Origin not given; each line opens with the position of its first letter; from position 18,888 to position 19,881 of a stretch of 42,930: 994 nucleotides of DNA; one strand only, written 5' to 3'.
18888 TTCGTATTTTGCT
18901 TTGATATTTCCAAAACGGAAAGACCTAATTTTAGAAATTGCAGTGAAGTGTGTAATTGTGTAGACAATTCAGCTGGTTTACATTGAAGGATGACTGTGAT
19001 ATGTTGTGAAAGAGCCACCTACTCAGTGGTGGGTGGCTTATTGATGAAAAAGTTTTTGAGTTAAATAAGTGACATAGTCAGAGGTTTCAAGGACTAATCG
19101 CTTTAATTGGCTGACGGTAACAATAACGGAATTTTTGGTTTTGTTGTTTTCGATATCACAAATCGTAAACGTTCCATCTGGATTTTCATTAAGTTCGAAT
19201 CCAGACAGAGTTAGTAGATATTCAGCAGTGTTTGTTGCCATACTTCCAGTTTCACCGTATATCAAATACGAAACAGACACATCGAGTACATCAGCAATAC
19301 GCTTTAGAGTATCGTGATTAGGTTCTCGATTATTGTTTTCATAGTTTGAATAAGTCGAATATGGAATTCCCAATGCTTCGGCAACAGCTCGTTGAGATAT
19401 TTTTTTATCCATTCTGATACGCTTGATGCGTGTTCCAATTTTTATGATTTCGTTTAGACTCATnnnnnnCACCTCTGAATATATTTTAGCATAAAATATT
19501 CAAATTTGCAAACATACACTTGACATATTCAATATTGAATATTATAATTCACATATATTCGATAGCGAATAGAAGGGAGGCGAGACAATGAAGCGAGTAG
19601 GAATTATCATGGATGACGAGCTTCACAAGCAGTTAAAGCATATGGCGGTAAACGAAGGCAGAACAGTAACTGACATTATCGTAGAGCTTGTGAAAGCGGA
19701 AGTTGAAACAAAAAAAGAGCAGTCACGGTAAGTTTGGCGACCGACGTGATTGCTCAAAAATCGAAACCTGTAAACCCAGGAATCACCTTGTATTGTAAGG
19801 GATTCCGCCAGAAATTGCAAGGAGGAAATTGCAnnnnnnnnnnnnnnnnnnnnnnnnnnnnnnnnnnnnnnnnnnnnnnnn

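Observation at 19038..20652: Second genetic switch resembling P22 immI: XRE regulator divergent from an Arc-like RHH gene and a Bro-N antirepressor, with perfect palindromic operators in the promoter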

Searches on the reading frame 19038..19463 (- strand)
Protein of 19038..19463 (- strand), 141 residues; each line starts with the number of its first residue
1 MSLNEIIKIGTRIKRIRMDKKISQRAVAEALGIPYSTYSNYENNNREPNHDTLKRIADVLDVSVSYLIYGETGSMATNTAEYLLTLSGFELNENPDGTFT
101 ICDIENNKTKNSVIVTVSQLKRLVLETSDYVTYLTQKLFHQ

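Call 7: search_protein_families(library=pfam, max_evalue=0.01, proteins=[window:19038-19463:-])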
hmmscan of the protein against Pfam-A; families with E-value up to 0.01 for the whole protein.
window:19038-19463:- (141 aa): 6 families
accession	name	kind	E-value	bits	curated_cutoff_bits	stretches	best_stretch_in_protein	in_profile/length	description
PF01381.28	HTH_3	-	1.5e-16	60.6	23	1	13-67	1-55/55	Helix-turn-helix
PF12844.13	HTH_19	-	2.3e-12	47.1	30.2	1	10-70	1-61/64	Helix-turn-helix domain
PF13560.12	HTH_31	-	1.1e-08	35.7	27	1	9-63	2-57/64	Helix-turn-helix domain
PF13443.12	HTH_26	-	2.6e-08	34.4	22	1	12-65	1-55/63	Cro/C1-type HTH DNA-binding domain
PF07022.19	Phage_CI_repr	-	2.4e-06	28.2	22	1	13-72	3-62/65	Bacteriophage CI repressor helix-turn-helix domain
PF13384.12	HTH_23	-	0.00015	21.9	24.6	0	20-40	16-36/50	Homeodomain-like domain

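Call 8: search_protein_families(library=phrogs, max_evalue=0.001, proteins=[window:19038-19463:-])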
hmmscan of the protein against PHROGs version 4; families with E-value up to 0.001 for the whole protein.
window:19038-19463:- (141 aa): 20 families
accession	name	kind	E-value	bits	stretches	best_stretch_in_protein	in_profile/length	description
phrog_8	-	transcription regulation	2.1e-22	81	1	8-78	76-146/346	transcriptional regulator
phrog_4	-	transcription regulation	9.9e-19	68.6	1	7-92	135-205/400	transcriptional repressor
phrog_2967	-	transcription regulation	8.5e-16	59.2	1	6-79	8-78/225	transcriptional regulator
phrog_3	-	transcription regulation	1.7e-15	58.8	1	7-91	87-169/430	transcriptional repressor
phrog_7241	-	transcription regulation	2.7e-11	44.6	1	14-68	67-121/122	transcriptional regulator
phrog_2439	-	transcription regulation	6.6e-11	42.7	1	9-70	8-69/367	transcriptional regulator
phrog_5823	-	transcription regulation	1.5e-10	41.8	1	6-79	4-78/404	transcriptional regulator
phrog_2328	-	transcription regulation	3.3e-10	40.9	1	8-72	15-79/128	transcriptional repressor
phrog_3037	-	transcription regulation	1.8e-09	38.7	1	12-79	21-86/189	transcriptional repressor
phrog_147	-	transcription regulation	5.5e-08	34.1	1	7-57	3-54/100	transcriptional regulator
phrog_1373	-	transcription regulation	7.3e-08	33.6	1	9-71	64-126/166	transcriptional regulator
phrog_2104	-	unknown function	3.4e-07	31.4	1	11-57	42-88/103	-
phrog_1994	-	DNA, RNA and nucleotide metabolism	6.8e-07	30.4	1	12-72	3-63/170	DNA binding protein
phrog_3557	-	transcription regulation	1.4e-06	29.5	1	12-83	17-87/142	transcriptional regulator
phrog_4583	-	transcription regulation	1.9e-06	28.8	1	11-69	13-71/81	transcriptional repressor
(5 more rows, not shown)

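Call 14: find_related_loci(query=window:19038-19463:-, collection=viral_contigs, flank=4000)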
Query window:19038-19463:- (141 aa) in viral_contigs; peptide patterns used: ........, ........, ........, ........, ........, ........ (x = any residue, [..] = any of these).
15 stretches matched a pattern; 13 encode a relative of the query (tblastn E <= 1e-3); 13 distinct loci.
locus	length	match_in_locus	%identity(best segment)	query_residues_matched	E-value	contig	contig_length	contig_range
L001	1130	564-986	100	1-141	1e-101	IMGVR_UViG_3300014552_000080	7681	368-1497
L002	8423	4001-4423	100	1-141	7e-94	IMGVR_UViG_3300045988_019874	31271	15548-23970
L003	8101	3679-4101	100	1-141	7e-94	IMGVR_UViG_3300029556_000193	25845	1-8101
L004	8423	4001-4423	99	1-141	4e-93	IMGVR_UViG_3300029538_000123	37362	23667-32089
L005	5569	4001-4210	54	1-70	5e-21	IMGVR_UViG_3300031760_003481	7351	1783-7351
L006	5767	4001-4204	54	1-68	2e-20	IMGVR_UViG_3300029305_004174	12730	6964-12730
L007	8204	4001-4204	53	1-68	4e-20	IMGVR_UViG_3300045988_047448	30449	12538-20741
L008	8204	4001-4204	53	1-68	4e-20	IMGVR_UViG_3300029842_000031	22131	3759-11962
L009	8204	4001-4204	53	1-68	4e-20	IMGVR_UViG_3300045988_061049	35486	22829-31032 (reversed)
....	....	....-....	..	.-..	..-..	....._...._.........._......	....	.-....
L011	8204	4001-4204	50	1-68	2e-19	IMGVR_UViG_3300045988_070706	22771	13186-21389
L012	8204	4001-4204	53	1-68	2e-19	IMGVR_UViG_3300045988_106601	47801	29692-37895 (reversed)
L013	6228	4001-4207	58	1-68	4e-18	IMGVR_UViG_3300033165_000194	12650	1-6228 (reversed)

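Call 26: search_protein_families(library=ncbifam, max_evalue=0.01, proteins=[window:19038-19463:-])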
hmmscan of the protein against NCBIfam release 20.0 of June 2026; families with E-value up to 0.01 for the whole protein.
window:19038-19463:- (141 aa): 19 families
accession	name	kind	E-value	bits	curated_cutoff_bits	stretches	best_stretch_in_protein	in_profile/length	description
NF041951.1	phage_RstR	subfamily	4.3e-16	59.1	80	1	8-74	2-68/108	RstR family transcriptional repressor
NF007257.0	PRK09706.1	subfamily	2.6e-09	37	101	1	8-79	5-76/135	transcriptional repressor DicA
NF047948.1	male_kill_WMK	equivalog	4.5e-08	32.9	300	1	8-72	5-69/300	WO male-killing family protein Wmk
NF007408.0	PRK09943.1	equivalog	9.4e-08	31.8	211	1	5-68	4-67/185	HTH-type transcriptional regulator PuuR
NF007271.0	PRK09726.1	equivalog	2.6e-07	30.5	79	1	9-77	13-81/88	type II toxin-antitoxin system antitoxin HipB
NF038139.1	Reg_Aceta_RamB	equivalog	4.4e-06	25.6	700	1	9-69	3-63/465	acetate metabolism transcriptional regulator RamB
NF003162.0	PRK04140.1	equivalog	7.4e-06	25.2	263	1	10-65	128-183/317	transcriptional regulator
NF041575.1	antitoxPezA_Strep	equivalog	2.8e-05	24.1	290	1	9-87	2-78/158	type II toxin-antitoxin system antitoxin PezA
NF052239.1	antitox_spr1629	equivalog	3.2e-05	23.2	335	1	9-72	3-66/377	spr1629 family repressor/antitoxin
TIGR03830.1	CxxCG_CxxCG_HTH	subfamily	5.8e-05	22.9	61.8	1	9-51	66-108/127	type II TA system antitoxin MqsA family protein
TIGR00270.2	TIGR00270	equivalog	0.00023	21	110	1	10-65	77-132/159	multiprotein bridging factor aMBF1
TIGR03070.1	couple_hipB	subfamily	0.0012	18.8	71.65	1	8-61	2-55/58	type II toxin-antitoxin system Y4mF family antitoxin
NF041265.1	NadS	equivalog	0.0014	18.9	60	1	13-54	35-76/94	NadS family protein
NF006015.0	PRK08154.1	subfamily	0.0026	17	204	1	7-75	29-97/314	anaerobic benzoate catabolism transcriptional regulator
NF047542.1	telomere_Tap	equivalog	0.0027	16.5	600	1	14-61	23-70/695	telomere-associated protein Tap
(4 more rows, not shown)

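Call 27: search_protein_families(library=padloc, max_evalue=0.01, proteins=[window:19038-19463:-])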
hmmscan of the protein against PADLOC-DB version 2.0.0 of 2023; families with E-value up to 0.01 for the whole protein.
window:19038-19463:- (141 aa): 20 families
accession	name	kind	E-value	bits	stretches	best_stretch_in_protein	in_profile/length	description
PDLC02926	HTH_VI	-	1.4e-15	55.3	1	9-69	2-62/92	-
PDLC03954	RmrA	-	1.2e-09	35.6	1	10-79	12-81/380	-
PDLC03952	RmrA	-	1.3e-09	35.4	1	9-81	23-95/395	-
PDLC03949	RmrA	-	6.6e-09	33.1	1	11-81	5-75/363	-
PDLC03947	RmrA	-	1.9e-08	31.5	1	9-72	12-75/383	-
PDLC03951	RmrA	-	4.4e-08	30.5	1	10-69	10-69/400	-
PDLC03944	RmrA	-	1.3e-07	29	1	10-75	8-73/384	-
PDLC04142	capH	-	1.7e-07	30.2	1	7-68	5-66/103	capH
PDLC04775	PDC-M69A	-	1.8e-07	29.7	1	8-77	7-76/113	-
PDLC03946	RmrA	-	5e-07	26.8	1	11-79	5-73/357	-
PDLC03665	Control_protein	-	3.4e-06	25.2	1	7-68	7-69/77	control protein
PDLC03950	RmrA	-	3.8e-06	24.1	1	12-68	6-62/369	-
PDLC03948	RmrA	-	4.7e-06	23.7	1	11-70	11-70/397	-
PDLC03956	RmrA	-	7.5e-06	23.2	1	10-71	10-72/399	-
PDLC03945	RmrA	-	3.9e-05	21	1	9-72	3-66/394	-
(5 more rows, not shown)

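Call 49: search_solved_structures(query=window:19038-19463:-, max_evalue=0.001)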
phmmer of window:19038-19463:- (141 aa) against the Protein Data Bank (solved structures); distinct sequences matched with E-value up to 0.001: 11.
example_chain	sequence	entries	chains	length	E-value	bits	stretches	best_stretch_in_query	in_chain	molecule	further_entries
7t8i_A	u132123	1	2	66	1e-07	35.2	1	8-68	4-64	Phage element (ICEBs1)transcriptional regulator (Xre family)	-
8tac_A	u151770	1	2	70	1.4e-07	34.8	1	5-62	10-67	DBP48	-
9sf2_A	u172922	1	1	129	3.4e-05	27.1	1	9-73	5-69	Transcriptional regulator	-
1adr_A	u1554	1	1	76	6e-05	26.3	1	9-73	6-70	P22 C2 REPRESSOR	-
5tn0_A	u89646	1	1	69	0.00015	25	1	9-68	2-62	HTH-type transcriptional regulator SinR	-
3qq6_A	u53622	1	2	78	0.00015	25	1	9-68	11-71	HTH-type transcriptional regulator sinR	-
2r1j_L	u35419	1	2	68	0.00021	24.6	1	9-71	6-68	Repressor protein C2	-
3jxb_C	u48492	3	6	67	0.00022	24.5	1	9-71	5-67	Repressor protein C2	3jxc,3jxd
3bs3_A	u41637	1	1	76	0.00029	24.1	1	11-71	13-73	Putative DNA-binding protein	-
2l49_A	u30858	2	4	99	0.00035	23.9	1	10-94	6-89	C protein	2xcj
1b0n_A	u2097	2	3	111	0.0005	23.3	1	9-68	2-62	PROTEIN (SINR PROTEIN) | HTH-TYPE TRANSCRIPTIONAL REGULATOR SINR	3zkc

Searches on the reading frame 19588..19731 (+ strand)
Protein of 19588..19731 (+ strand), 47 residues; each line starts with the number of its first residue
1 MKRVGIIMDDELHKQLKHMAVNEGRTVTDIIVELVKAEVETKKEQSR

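Call 7: search_protein_families(library=pfam, max_evalue=0.01, proteins=[window:19588-19731:+])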
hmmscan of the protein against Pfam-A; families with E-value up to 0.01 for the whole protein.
window:19588-19731:+ (47 aa): 5 families
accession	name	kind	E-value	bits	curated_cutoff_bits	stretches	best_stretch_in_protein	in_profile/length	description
PF09274.16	ParG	-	7.7e-05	23.2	21.4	1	2-37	35-70/76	ParG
PF07878.17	RHH_5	-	0.00019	21.5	26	1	1-42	1-42/43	CopG-like RHH_1 or ribbon-helix-helix domain, RHH_5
PF23807.1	RHH_10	-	0.0015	19.2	27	1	4-38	26-60/84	Ribbon-helix-helix protein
PF09386.16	ParD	-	0.0016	19.2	27.3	1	1-45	1-45/80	Antitoxin ParD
PF24434.1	DUF7557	-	0.01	15.7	25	0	6-36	4-33/45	Family of unknown function (DUF7557)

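Call 8: search_protein_families(library=phrogs, max_evalue=0.001, proteins=[window:19588-19731:+])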
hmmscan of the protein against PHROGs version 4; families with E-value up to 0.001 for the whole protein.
window:19588-19731:+ (47 aa): 3 families
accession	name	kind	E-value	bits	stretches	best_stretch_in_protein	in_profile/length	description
phrog_582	-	transcription regulation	1.5e-05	26.2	1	2-45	58-101/105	Arc-like repressor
phrog_2639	-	transcription regulation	5.4e-05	24.3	1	1-38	37-74/91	Arc-like repressor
phrog_37719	-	unknown function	0.00075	20.7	1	2-38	4-40/48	-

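Call 26: search_protein_families(library=ncbifam, max_evalue=0.01, proteins=[window:19588-19731:+])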
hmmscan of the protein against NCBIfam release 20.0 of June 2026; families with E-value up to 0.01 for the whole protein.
window:19588-19731:+ (47 aa): 3 families
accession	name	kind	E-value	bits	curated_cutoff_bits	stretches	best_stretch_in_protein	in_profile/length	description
NF048017.1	antitoxin_RelB_like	equivalog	0.00051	20.2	50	1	8-40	2-34/70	type II toxin-antitoxin system RelB family antitoxin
NF010256.0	PRK13702.1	subfamily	0.005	16.8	87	1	2-43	42-83/85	replication regulatory protein RepA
NF002815.0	PRK02967.1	equivalog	0.0082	16.2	83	1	1-45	1-46/139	nickel-responsive transcriptional regulator NikR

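Call 27: search_protein_families(library=padloc, max_evalue=0.01, proteins=[window:19588-19731:+])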
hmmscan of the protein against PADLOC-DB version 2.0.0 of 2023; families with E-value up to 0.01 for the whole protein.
window:19588-19731:+ (47 aa): 0 families

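Call 47: search_solved_structures(query=window:19588-19731:+, max_evalue=1)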
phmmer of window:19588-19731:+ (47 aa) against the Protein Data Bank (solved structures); distinct sequences matched with E-value up to 1: 5.
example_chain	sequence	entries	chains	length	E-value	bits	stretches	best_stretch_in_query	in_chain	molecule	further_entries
1p94_A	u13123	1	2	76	0.0018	21.8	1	1-36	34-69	plasmid partition protein ParG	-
4yy2_A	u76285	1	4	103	0.049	17.4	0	14-45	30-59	dTor_3x33L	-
2an7_A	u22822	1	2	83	0.057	17.2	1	1-33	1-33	Protein parD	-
4yy5_A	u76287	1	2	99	0.12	16.3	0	13-45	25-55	dTor_3x33L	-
7k1u_A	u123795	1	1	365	0.3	15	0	19-45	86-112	Collagen-binding Adhesin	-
